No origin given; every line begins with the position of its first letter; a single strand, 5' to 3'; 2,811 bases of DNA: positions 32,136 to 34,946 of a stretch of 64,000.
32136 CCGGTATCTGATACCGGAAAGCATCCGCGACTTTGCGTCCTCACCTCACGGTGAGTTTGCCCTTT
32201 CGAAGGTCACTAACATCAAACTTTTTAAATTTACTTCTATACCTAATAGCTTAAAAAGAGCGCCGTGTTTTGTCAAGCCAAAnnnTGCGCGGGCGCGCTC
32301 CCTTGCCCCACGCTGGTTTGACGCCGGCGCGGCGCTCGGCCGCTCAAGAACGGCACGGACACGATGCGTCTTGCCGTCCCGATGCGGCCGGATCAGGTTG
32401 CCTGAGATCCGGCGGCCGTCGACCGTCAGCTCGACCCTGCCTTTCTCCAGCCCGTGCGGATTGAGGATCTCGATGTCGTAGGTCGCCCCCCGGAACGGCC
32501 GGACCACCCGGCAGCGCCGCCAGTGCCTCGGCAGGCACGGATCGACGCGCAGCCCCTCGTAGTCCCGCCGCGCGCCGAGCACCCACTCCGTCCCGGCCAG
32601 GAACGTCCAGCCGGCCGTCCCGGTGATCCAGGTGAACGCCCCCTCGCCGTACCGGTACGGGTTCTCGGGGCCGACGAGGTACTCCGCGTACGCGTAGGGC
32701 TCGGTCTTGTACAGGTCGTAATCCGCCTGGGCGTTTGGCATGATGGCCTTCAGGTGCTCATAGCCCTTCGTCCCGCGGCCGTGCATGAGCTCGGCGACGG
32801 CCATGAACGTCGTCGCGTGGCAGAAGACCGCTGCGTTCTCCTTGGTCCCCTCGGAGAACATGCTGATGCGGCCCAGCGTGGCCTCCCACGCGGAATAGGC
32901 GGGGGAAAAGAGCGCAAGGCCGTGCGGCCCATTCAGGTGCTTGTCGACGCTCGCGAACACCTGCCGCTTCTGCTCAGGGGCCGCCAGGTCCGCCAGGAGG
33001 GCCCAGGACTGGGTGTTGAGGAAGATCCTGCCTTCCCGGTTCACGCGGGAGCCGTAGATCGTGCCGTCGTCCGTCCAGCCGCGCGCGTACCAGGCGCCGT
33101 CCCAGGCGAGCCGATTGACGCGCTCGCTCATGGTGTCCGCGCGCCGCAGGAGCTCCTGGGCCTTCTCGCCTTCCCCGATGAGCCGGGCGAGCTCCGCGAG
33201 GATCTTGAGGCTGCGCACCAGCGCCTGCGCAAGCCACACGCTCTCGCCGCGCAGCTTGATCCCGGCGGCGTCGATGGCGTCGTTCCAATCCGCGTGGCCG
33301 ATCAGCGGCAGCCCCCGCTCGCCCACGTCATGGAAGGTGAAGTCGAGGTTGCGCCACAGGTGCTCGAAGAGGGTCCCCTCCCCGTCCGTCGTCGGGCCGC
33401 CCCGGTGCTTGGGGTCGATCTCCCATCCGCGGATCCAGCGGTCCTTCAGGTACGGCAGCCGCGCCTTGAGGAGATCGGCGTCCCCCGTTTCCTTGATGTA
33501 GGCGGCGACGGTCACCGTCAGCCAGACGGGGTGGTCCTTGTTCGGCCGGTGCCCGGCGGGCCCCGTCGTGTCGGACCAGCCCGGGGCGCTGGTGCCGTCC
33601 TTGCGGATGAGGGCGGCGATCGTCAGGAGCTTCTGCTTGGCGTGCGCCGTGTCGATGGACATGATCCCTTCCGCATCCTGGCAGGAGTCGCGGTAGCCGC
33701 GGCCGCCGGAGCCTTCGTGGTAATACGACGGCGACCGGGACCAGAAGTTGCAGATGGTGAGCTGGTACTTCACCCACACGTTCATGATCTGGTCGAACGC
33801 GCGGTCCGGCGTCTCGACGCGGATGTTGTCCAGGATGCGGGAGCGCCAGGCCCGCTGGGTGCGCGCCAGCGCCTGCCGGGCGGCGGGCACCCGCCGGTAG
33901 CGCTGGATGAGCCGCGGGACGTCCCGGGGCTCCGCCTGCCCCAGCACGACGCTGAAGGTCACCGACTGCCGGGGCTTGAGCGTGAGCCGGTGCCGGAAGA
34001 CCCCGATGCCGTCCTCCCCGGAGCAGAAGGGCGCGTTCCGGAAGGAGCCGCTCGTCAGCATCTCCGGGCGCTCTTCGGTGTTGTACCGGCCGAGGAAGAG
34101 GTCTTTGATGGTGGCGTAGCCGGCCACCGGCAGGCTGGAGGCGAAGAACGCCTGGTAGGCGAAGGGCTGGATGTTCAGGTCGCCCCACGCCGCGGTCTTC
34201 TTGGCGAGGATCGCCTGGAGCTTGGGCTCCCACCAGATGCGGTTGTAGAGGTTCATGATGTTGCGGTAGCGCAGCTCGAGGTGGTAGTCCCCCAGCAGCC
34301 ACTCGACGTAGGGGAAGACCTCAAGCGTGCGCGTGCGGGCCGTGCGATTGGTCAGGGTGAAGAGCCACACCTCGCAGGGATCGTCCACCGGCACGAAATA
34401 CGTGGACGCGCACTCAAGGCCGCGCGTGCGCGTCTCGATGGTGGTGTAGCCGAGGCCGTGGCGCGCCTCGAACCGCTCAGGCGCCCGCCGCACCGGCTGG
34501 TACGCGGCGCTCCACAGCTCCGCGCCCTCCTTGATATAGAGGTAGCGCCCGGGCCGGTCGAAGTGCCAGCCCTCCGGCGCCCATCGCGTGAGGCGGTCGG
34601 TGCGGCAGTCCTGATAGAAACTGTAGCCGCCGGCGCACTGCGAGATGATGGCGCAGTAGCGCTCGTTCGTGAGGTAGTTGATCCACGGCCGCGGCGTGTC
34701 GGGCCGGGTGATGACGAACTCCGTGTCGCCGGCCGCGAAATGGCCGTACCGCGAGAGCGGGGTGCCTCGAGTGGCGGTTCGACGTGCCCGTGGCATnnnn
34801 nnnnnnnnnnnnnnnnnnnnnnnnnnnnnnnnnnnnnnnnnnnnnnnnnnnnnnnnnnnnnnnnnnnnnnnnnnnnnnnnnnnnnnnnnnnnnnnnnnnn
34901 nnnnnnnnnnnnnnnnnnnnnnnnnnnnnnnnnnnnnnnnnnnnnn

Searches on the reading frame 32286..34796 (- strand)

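Call 31: search_protein_families(library=pfam, proteins=[window:32286-34796:-], max_evalue=0.001)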
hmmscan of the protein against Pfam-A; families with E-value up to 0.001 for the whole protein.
window:32286-34796:- (837 aa): 3 families
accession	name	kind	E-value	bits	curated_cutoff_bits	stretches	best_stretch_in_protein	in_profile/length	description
PF17167.11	Glyco_hydro_94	-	3.8e-101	339.3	27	1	317-741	2-420/420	Glycosyl hydrolase 94 superfamily, catalytic domain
PF06165.18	GH94_b-supersand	-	5.4e-65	219.8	23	1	35-286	1-251/251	Glycosyl hydrolase 94, supersandwich domain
PF22422.2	MGH1-like_GH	-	0.00014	22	27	1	370-569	8-225/356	Mannosylglycerate hydrolase MGH1-like glycoside hydrolase domain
